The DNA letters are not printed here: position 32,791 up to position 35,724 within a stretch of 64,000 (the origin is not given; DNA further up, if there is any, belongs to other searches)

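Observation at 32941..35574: Adenylate kinase fused to NAD+ kinase in one 877-aa ORF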

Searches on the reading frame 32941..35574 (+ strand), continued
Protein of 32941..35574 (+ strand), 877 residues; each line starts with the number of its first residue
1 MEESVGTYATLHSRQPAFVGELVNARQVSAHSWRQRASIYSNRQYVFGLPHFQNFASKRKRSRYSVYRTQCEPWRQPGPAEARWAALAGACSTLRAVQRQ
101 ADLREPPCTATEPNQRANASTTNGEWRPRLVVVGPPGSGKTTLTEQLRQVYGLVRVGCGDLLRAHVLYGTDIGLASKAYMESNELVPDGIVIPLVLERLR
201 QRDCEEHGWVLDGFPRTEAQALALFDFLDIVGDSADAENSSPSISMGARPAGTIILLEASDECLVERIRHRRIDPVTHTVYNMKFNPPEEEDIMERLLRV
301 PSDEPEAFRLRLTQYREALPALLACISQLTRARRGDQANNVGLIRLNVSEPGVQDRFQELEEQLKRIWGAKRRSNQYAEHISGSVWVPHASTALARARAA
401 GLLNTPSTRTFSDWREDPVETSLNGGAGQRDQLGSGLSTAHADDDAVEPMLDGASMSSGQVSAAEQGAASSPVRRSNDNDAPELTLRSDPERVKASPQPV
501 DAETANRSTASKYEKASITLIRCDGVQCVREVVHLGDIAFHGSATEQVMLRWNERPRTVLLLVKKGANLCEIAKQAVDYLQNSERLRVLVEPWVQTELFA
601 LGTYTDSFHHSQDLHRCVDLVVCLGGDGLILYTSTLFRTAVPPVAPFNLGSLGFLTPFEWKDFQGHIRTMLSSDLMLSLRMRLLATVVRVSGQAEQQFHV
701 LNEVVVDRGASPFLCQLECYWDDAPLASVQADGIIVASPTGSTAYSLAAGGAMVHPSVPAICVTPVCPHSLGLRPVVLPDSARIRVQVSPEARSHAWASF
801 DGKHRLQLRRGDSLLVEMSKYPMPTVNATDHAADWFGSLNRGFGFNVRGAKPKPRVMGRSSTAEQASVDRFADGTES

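Call 38: find_encoding_contigs(protein=P0022, flank=3000, max_places=10)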
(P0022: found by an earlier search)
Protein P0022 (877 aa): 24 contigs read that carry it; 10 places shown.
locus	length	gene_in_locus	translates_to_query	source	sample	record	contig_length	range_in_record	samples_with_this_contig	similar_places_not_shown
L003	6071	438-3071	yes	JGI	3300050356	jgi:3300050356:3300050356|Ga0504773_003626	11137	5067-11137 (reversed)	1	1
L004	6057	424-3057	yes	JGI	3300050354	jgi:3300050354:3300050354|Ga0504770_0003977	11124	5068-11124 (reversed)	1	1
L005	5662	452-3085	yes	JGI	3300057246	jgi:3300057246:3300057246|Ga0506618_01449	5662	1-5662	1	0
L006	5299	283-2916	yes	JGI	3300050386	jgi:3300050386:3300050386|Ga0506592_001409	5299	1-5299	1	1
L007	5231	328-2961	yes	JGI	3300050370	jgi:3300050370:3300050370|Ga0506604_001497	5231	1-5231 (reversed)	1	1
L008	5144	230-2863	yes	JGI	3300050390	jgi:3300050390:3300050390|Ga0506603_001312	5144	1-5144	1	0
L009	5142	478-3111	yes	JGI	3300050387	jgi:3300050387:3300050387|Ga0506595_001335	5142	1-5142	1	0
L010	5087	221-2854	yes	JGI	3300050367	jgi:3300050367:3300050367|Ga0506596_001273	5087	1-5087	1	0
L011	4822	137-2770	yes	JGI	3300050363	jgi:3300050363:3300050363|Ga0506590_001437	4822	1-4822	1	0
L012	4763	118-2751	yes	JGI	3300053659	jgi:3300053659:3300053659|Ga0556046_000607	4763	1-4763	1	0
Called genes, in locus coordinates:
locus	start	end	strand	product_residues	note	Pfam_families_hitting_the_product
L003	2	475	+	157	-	?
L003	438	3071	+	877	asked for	PF00406:ADK, PF13207:AAA_17, PF13238:AAA_18 (faint), PF01513:NAD_kinase, PF20143:NAD_kinase_C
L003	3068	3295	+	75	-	-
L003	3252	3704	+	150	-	-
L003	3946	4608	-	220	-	-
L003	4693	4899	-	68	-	-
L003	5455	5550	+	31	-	-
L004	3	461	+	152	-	?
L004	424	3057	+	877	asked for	PF00406:ADK, PF13207:AAA_17, PF13238:AAA_18 (faint), PF01513:NAD_kinase, PF20143:NAD_kinase_C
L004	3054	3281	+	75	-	-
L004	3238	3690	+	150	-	-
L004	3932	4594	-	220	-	-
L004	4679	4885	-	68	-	-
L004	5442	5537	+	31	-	-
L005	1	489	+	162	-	?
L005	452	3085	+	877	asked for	PF00406:ADK, PF13207:AAA_17, PF13238:AAA_18 (faint), PF01513:NAD_kinase, PF20143:NAD_kinase_C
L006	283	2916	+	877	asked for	PF00406:ADK, PF13207:AAA_17, PF13238:AAA_18 (faint), PF01513:NAD_kinase, PF20143:NAD_kinase_C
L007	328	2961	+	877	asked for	PF00406:ADK, PF13207:AAA_17, PF13238:AAA_18 (faint), PF01513:NAD_kinase, PF20143:NAD_kinase_C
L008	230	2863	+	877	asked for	PF00406:ADK, PF13207:AAA_17, PF13238:AAA_18 (faint), PF01513:NAD_kinase, PF20143:NAD_kinase_C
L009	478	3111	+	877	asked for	PF00406:ADK, PF13207:AAA_17, PF13238:AAA_18 (faint), PF01513:NAD_kinase, PF20143:NAD_kinase_C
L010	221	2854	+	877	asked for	PF00406:ADK, PF13207:AAA_17, PF13238:AAA_18 (faint), PF01513:NAD_kinase, PF20143:NAD_kinase_C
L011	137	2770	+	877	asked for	PF00406:ADK, PF13207:AAA_17, PF13238:AAA_18 (faint), PF01513:NAD_kinase, PF20143:NAD_kinase_C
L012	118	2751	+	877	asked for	PF00406:ADK, PF13207:AAA_17, PF13238:AAA_18 (faint), PF01513:NAD_kinase, PF20143:NAD_kinase_C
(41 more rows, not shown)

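Call 48: predict_structure(alignment_id=A2)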
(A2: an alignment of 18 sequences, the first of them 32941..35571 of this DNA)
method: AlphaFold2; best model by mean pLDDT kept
length: 877 residues; sequences in the alignment: 18
mean_pLDDT: 59.5   pTM: 0.42
mean pLDDT of the five models: 59.5, 58.1, 57.1, 56.1, 55.3
residues with pLDDT >= 90: 84; 70-90: 327; 50-70: 100; < 50: 366
segments of 3 or more residues with pLDDT < 50: 1-124, 233-237, 239-250, 336-341, 372-511, 525-528, 651-654, 743-759, 770-773, 830-877
pLDDT, mean of each block of 10 residues (from residue 1): 30 26 24 28 29 28 27 32 35 29 29 29 58 84 79 82 73 86 84 89 81 88 85 50 41 80 81 68 75 75 73 85 84 55 75 71 68 43 28 35 30 29 29 27 29 26 27 27 33 33 35 69 56 58 58 88 82 93 93 86 83 83 80 75 75 61 89 75 87 82 81 85 84 75 41 45 60 61 89 87 82 87 66 37 33 32 31 34
secondary structure, 60 per line:
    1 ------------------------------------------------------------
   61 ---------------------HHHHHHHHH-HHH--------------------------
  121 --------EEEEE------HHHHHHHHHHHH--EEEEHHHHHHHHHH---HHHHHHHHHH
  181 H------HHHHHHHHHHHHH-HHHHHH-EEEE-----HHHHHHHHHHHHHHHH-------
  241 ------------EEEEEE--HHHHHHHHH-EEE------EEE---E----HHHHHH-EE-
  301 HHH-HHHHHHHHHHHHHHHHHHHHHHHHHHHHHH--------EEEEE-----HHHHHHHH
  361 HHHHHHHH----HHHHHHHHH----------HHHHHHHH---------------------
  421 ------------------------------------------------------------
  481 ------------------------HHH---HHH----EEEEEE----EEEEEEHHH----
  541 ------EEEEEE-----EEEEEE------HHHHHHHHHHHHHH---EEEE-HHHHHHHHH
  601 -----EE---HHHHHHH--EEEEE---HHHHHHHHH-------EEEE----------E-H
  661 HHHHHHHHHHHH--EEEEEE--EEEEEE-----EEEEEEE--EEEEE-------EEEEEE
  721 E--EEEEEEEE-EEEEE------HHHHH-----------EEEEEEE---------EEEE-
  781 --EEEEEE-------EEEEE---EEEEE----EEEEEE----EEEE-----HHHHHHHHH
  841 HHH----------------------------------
elements in order (helices of 4 or more, strands of 3 or more residues): H82-90 E129-133 H140-151 E154-157 H158-167 H171-181 H188-200 H202-207 E209-212 H218-233 E253-258 H261-269 E271-273 E280-282 H291-296 H305-334 E343-347 H353-368 H373-381 H392-399 E518-523 E528-533 E547-552 E558-563 H570-583 E587-590 H592-600 H611-617 E620-624 H628-636 E644-647 H660-672 E675-680 E683-688 E694-700 E703-707 E715-721 E724-731 E733-737 H744-748 E760-766 E776-779 E783-788 E796-800 E804-808 E813-818 E823-826 H832-843

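Call 60: list_cluster_members(proteins=[P0050, P0052, P0053, P0057, P0045, P0046, P0047, P0048, P0044, P0043])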
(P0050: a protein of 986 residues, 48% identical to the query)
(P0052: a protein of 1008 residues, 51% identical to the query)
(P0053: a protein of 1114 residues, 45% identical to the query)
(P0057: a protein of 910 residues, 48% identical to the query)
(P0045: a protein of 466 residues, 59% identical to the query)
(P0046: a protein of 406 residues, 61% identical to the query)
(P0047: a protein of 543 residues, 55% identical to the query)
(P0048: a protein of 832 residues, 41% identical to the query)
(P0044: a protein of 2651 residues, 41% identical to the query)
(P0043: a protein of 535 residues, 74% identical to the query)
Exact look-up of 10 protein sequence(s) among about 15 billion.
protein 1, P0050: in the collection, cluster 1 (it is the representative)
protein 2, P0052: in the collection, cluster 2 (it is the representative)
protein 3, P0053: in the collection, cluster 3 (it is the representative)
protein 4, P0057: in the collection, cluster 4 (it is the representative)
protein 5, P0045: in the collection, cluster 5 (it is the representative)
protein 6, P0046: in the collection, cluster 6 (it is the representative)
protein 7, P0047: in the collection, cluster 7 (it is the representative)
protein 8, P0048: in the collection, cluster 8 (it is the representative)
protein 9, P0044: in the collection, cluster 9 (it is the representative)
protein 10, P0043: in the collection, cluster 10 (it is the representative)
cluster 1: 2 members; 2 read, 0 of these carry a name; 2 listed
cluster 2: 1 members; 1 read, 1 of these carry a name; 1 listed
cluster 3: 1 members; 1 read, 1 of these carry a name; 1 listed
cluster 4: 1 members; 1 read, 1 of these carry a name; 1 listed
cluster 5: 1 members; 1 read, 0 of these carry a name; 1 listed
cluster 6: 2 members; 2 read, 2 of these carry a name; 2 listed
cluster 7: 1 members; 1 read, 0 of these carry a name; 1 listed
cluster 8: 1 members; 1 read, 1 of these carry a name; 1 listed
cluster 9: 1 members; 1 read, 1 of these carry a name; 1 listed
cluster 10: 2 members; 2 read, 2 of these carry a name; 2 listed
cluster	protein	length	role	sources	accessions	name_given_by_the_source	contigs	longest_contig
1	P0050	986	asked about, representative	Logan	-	-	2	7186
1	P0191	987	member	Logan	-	-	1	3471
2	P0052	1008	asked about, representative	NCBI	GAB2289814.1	NAD kinase 2, mitochondrial [Dionaea muscipula]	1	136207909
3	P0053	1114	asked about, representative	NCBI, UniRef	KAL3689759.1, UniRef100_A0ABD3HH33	hypothetical protein R1sor_016068 [Riccia sorocarpa] | NAD(+) kinase n=1 Tax=Riccia sorocarpa TaxID=122646 RepID=A0ABD3HH33_9MARC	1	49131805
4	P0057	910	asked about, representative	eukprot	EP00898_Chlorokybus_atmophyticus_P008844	jgi/Chlat1/8961/Chrsp94S08332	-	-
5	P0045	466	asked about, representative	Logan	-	-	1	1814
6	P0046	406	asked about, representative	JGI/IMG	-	NAD+ kinase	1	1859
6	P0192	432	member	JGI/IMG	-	NAD+ kinase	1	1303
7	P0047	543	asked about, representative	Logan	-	-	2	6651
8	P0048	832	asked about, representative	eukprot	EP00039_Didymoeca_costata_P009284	m.122670 g.122670 ORF g.122670 m.122670 type:complete len:833 (+) ...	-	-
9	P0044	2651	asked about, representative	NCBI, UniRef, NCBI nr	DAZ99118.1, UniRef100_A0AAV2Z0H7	TPA: hypothetical protein N0F65_008423 [Lagenidium giganteum] | Adenylate kinase n=1 Tax=Lagenidium giganteum TaxID=4803 RepID=A0AAV2Z0H7_9STRA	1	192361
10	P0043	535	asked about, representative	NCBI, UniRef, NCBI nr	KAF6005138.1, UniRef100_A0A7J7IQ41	hypothetical protein F1559_001241 [Cyanidiococcus yangmingshanensis] | NAD(+) kinase n=1 Tax=Cyanidiococcus yangmingshanensis TaxID=2690220 ...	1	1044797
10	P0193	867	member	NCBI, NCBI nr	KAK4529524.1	hypothetical protein CCYA_CCYA01G0381 [Cyanidiococcus yangmingshanensis]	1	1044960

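Call 61: search_protein_families(library=pfam, proteins=[P0052, P0053, P0057, P0050, P0048, P0193], max_evalue=0.01)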
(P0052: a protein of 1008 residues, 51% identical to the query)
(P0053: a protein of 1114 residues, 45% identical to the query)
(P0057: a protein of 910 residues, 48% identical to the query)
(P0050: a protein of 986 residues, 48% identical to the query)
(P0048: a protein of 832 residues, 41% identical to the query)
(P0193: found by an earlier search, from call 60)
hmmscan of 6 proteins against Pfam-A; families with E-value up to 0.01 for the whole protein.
P0052 (1008 aa): 4 families
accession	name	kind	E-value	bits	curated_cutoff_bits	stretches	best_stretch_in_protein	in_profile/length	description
PF22741.1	PTP-NADK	-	1.8e-60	203.5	27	1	247-385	1-138/163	DSP-PTPase phosphatase fused to NAD+ Kinase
PF20143.4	NAD_kinase_C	-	1.3e-35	122.3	23.7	1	855-981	1-125/126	ATP-NAD kinase C-terminal domain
PF01513.26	NAD_kinase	-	1.8e-13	51.4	25.5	1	712-821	11-128/130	ATP-NAD kinase N-terminal domain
PF22785.1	Tc-R-P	-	2.6e-08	34.8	27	1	281-375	10-100/106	Polymorphic toxin system, DSP-PTPase phosphatase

P0053 (1114 aa): 4 families
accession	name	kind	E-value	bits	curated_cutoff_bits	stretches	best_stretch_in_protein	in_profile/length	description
PF22741.1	PTP-NADK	-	1.8e-54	184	27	1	324-475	1-151/163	DSP-PTPase phosphatase fused to NAD+ Kinase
PF20143.4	NAD_kinase_C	-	2.5e-36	124.6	23.7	1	957-1083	1-125/126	ATP-NAD kinase C-terminal domain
PF01513.26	NAD_kinase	-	3.7e-17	63.3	25.5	1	812-923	10-129/130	ATP-NAD kinase N-terminal domain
PF22785.1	Tc-R-P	-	5e-11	43.5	27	1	361-453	11-100/106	Polymorphic toxin system, DSP-PTPase phosphatase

P0057 (910 aa): 3 families
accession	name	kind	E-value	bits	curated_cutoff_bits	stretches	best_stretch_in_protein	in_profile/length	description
PF20143.4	NAD_kinase_C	-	1.9e-35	121.8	23.7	1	754-880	1-125/126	ATP-NAD kinase C-terminal domain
PF22741.1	PTP-NADK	-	1.5e-28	99.7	27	1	232-373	2-134/163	DSP-PTPase phosphatase fused to NAD+ Kinase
PF01513.26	NAD_kinase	-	1.9e-15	57.7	25.5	1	607-721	7-129/130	ATP-NAD kinase N-terminal domain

P0050 (986 aa): 6 families
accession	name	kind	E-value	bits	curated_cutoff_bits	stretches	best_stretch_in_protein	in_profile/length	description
PF22741.1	PTP-NADK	-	5.5e-55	185.6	27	1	247-387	1-139/163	DSP-PTPase phosphatase fused to NAD+ Kinase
PF20143.4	NAD_kinase_C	-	4.9e-34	117.2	23.7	1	829-955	1-125/126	ATP-NAD kinase C-terminal domain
PF01513.26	NAD_kinase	-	3.4e-17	63.4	25.5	1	690-799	11-128/130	ATP-NAD kinase N-terminal domain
PF22785.1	Tc-R-P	-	3.9e-09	37.4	27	1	282-376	10-100/106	Polymorphic toxin system, DSP-PTPase phosphatase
PF22784.1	PTP-SAK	-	1.5e-05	25.5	27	1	284-374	20-106/153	Swiss Army Knife protein, DSP-PTPase phosphatase domain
PF14566.11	PTPlike_phytase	-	0.0018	18.8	27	1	317-371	94-149/158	Inositol hexakisphosphate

P0048 (832 aa): 3 families
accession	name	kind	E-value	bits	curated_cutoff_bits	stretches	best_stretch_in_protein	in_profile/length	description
PF20143.4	NAD_kinase_C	-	9.7e-74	245.5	23.7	2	675-798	1-122/126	ATP-NAD kinase C-terminal domain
PF01513.26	NAD_kinase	-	2e-25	90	25.5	2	497-628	3-128/130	ATP-NAD kinase N-terminal domain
PF00781.29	DAGK_cat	-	0.0095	16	23.6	0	562-591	47-77/125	Diacylglycerol kinase catalytic domain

P0193 (867 aa): 8 families
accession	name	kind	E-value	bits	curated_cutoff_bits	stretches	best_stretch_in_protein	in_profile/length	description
PF20143.4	NAD_kinase_C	-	6.2e-36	123.3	23.7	1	692-818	1-125/126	ATP-NAD kinase C-terminal domain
PF00406.28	ADK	-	1.2e-32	113.6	26.8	1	118-314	1-148/151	Adenylate kinase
PF13207.12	AAA_17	-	1.5e-16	61.3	27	1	119-257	1-122/136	AAA domain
PF01513.26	NAD_kinase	-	3.1e-13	50.6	25.5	1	560-663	12-127/130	ATP-NAD kinase N-terminal domain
PF13238.12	AAA_18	-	1.2e-06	29.4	29.4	1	116-258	1-112/128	AAA domain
PF13671.12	AAA_33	-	0.00013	22.8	27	1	116-218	2-93/143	AAA domain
PF13521.12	AAA_28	-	0.00014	22.5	27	1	115-140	1-26/164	AAA domain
PF13191.12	AAA_16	-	0.0022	19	32.6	0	115-147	26-63/167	AAA ATPase domain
